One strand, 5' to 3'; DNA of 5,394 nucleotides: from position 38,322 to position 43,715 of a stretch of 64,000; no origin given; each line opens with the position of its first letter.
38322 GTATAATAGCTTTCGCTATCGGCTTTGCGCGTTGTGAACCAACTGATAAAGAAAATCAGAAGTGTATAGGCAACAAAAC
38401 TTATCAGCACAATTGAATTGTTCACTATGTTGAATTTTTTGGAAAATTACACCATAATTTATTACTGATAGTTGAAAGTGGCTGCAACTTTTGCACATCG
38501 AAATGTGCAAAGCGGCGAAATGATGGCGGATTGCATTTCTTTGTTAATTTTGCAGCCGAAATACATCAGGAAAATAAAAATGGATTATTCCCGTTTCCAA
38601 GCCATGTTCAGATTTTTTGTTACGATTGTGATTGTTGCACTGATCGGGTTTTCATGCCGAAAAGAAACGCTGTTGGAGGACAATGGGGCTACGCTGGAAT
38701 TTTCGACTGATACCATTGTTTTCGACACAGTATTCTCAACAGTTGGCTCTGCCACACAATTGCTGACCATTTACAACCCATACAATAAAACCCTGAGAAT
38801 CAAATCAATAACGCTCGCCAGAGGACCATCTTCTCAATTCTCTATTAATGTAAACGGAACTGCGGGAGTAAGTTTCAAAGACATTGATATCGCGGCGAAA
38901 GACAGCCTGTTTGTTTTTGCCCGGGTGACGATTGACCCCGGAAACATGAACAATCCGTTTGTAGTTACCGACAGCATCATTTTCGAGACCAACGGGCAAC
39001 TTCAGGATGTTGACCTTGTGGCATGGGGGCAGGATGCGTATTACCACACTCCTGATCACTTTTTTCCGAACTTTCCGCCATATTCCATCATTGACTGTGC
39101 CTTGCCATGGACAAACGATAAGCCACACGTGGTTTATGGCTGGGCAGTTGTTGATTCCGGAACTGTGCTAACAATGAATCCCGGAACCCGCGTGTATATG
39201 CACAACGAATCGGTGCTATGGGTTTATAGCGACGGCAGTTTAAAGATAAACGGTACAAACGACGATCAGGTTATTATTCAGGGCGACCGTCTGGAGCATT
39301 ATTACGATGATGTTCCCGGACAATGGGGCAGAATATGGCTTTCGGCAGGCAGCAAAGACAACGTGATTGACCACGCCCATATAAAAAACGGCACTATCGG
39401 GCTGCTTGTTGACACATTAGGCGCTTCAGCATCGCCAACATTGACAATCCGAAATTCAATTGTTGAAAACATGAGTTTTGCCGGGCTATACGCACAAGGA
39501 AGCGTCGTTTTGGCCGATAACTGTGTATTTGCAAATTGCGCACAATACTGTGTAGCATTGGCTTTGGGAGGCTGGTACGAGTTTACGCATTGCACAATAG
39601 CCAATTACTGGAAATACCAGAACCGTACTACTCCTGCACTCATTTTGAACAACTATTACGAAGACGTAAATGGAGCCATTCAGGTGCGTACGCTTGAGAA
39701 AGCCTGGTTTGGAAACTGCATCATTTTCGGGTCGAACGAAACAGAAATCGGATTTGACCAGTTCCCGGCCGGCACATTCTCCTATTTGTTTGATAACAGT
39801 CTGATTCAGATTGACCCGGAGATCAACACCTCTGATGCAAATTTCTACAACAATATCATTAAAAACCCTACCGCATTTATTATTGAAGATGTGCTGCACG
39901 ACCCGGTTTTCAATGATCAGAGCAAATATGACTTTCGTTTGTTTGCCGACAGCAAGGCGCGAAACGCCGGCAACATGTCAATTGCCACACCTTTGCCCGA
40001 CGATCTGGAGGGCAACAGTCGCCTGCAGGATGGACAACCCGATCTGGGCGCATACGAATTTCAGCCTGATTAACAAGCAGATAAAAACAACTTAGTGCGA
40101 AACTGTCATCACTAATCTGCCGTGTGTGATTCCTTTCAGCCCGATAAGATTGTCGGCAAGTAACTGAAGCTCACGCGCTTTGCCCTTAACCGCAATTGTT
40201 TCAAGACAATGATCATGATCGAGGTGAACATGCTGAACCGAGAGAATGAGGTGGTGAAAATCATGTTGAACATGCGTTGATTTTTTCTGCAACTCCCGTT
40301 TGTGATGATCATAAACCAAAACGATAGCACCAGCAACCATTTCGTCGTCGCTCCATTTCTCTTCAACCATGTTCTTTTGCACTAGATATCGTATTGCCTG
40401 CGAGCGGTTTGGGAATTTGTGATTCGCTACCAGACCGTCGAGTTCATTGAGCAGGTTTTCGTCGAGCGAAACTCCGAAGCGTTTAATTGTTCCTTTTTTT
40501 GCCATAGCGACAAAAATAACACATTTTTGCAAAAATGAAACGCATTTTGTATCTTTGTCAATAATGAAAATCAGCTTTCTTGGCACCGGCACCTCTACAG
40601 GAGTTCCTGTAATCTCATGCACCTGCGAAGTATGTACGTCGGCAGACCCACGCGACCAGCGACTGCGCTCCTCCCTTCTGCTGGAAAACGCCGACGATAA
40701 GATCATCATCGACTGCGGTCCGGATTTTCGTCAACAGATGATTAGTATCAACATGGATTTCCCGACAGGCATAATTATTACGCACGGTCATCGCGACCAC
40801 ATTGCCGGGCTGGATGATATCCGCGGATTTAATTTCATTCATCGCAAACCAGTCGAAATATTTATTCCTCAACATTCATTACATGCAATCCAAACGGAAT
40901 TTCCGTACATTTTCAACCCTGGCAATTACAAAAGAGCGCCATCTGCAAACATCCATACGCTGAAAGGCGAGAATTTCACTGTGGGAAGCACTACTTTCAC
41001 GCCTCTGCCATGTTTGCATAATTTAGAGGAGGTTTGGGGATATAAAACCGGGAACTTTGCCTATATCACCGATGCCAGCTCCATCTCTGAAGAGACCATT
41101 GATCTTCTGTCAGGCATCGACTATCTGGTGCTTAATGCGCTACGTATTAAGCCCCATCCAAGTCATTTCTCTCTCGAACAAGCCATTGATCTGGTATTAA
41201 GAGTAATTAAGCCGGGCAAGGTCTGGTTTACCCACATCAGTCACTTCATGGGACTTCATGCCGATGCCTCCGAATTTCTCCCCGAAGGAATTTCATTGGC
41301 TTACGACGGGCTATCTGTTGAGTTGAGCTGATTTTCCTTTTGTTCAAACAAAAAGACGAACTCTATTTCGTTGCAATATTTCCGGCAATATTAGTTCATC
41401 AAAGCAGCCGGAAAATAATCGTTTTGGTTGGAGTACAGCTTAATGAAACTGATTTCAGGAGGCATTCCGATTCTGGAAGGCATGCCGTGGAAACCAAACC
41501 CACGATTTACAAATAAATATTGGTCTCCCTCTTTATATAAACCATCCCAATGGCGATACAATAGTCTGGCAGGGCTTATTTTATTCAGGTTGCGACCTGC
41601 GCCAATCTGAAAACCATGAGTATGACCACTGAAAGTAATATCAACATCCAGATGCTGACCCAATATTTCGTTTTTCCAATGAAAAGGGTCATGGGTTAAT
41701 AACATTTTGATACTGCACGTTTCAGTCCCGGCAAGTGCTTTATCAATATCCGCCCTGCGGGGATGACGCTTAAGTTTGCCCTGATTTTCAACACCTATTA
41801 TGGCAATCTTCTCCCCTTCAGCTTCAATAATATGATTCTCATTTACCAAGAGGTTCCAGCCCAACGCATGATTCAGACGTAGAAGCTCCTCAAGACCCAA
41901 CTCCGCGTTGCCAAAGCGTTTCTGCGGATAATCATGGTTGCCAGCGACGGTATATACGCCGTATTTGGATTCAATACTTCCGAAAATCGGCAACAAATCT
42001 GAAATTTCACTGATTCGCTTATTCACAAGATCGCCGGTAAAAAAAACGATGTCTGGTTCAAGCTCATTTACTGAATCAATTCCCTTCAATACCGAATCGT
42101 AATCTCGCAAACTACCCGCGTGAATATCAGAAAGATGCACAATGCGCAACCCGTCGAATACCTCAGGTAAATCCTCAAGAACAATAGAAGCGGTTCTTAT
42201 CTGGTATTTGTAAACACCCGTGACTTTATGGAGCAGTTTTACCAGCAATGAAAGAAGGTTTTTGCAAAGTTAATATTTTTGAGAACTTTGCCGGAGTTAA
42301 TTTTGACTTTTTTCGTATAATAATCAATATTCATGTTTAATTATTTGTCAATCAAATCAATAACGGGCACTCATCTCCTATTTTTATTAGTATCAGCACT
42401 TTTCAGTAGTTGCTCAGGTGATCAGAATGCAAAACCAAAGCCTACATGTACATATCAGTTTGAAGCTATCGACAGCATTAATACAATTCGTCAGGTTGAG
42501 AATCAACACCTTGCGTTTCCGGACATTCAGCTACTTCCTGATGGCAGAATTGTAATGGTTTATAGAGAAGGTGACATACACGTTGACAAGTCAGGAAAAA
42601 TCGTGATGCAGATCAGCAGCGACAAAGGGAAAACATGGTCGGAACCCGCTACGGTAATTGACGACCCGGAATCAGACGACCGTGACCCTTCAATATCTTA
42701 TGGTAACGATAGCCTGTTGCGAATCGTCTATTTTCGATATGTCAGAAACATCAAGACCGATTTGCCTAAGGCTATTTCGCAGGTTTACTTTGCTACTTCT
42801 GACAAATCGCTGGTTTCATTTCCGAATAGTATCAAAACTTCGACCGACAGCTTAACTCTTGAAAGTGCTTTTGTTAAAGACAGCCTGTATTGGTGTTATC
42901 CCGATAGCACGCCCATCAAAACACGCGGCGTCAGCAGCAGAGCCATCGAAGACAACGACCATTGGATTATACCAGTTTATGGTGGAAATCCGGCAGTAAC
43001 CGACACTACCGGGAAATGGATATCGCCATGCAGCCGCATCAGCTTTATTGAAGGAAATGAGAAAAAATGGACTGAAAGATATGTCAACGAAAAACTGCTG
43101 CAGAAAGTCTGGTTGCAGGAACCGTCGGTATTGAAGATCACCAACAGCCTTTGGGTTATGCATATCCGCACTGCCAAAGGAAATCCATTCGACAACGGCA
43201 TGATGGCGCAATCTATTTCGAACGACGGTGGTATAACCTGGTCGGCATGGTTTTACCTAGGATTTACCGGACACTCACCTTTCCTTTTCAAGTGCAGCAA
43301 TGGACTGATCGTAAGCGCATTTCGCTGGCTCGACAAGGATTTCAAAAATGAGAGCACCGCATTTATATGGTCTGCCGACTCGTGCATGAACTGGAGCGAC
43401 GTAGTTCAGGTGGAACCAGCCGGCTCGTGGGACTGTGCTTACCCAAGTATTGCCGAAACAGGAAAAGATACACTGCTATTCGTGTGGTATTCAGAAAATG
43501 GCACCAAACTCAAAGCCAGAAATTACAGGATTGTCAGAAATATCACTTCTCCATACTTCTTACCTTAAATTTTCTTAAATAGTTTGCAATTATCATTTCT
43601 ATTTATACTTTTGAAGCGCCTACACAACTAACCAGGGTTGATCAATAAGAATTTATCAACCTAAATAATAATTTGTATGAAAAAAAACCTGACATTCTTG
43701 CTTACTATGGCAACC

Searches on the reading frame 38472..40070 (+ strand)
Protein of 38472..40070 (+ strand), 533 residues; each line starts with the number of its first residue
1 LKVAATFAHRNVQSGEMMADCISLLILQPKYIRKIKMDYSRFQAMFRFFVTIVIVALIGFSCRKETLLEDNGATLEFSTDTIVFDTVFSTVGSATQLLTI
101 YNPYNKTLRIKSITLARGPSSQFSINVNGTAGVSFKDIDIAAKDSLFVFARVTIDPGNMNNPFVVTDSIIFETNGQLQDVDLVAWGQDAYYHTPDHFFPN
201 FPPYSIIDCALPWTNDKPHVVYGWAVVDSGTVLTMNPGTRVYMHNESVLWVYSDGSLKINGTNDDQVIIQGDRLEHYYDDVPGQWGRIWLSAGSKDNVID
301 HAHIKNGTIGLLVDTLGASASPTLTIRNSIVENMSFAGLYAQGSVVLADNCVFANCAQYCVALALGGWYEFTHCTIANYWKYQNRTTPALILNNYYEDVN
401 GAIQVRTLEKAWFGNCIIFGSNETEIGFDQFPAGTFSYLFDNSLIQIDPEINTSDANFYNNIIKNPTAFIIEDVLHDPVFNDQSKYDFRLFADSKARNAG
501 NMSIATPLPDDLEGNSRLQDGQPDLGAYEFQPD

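Call 18: search_protein_families(library=ncbifam, proteins=[window:38472-40070:+], max_evalue=0.00001)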
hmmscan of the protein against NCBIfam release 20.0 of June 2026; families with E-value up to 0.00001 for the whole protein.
window:38472-40070:+ (533 aa): 1 family
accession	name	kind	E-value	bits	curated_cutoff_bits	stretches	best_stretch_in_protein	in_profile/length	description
NF041518.1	choice_anch_Q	domain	2e-06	27.9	25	1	487-531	16-58/58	choice-of-anchor Q domain-containing protein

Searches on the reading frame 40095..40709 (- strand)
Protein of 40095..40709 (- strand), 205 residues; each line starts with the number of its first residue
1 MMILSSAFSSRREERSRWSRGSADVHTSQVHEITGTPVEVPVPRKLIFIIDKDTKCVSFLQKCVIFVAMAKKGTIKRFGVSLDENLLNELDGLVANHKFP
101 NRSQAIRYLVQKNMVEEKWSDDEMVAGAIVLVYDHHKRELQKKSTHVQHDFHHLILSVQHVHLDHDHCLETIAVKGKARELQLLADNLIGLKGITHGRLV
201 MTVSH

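Call 33: search_protein_families(library=pfam, proteins=[window:40095-40709:-], max_evalue=0.0001)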
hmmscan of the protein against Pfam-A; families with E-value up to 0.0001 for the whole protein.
window:40095-40709:- (205 aa): 1 family
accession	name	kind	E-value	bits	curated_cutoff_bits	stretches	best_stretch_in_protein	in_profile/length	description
PF08753.17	NikR_C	-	1.7e-29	102.3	22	1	126-202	1-77/77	NikR C terminal nickel binding domain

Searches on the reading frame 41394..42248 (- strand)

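Call 33: search_protein_families(library=pfam, proteins=[window:41394-42248:-], max_evalue=0.0001)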
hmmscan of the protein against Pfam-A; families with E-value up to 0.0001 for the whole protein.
window:41394-42248:- (285 aa): 2 families
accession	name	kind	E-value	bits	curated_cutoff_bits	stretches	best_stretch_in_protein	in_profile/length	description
PF00149.33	Metallophos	-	2.2e-17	64.6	21.5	1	34-212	1-190/191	Calcineurin-like phosphoesterase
PF12850.12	Metallophos_2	-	4.6e-10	40.1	27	1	35-216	2-122/154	Calcineurin-like phosphoesterase superfamily domain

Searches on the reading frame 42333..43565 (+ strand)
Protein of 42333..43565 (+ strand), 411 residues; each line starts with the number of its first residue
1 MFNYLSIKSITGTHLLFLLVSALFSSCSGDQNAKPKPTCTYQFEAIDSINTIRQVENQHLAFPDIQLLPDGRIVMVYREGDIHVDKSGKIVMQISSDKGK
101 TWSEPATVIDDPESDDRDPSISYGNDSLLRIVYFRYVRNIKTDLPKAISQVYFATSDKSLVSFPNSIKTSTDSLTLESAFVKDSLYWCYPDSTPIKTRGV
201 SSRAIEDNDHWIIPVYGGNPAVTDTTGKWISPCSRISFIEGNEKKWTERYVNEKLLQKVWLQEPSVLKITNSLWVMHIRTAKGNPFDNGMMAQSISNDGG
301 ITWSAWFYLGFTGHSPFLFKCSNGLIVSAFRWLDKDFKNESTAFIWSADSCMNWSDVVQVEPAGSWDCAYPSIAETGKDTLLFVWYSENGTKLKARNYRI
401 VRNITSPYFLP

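Call 33: search_protein_families(library=pfam, proteins=[window:42333-43565:+], max_evalue=0.0001)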
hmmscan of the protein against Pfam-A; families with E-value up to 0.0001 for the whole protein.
window:42333-43565:+ (411 aa): 2 families
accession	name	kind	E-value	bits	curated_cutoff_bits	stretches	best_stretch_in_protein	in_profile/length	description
PF13088.12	BNR_2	-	9.9e-13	48.5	31.4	1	187-377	104-271/277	BNR repeat-like domain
PF02012.26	BNR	-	2.4e-05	24.1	27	0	295-304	2-11/12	BNR/Asp-box repeat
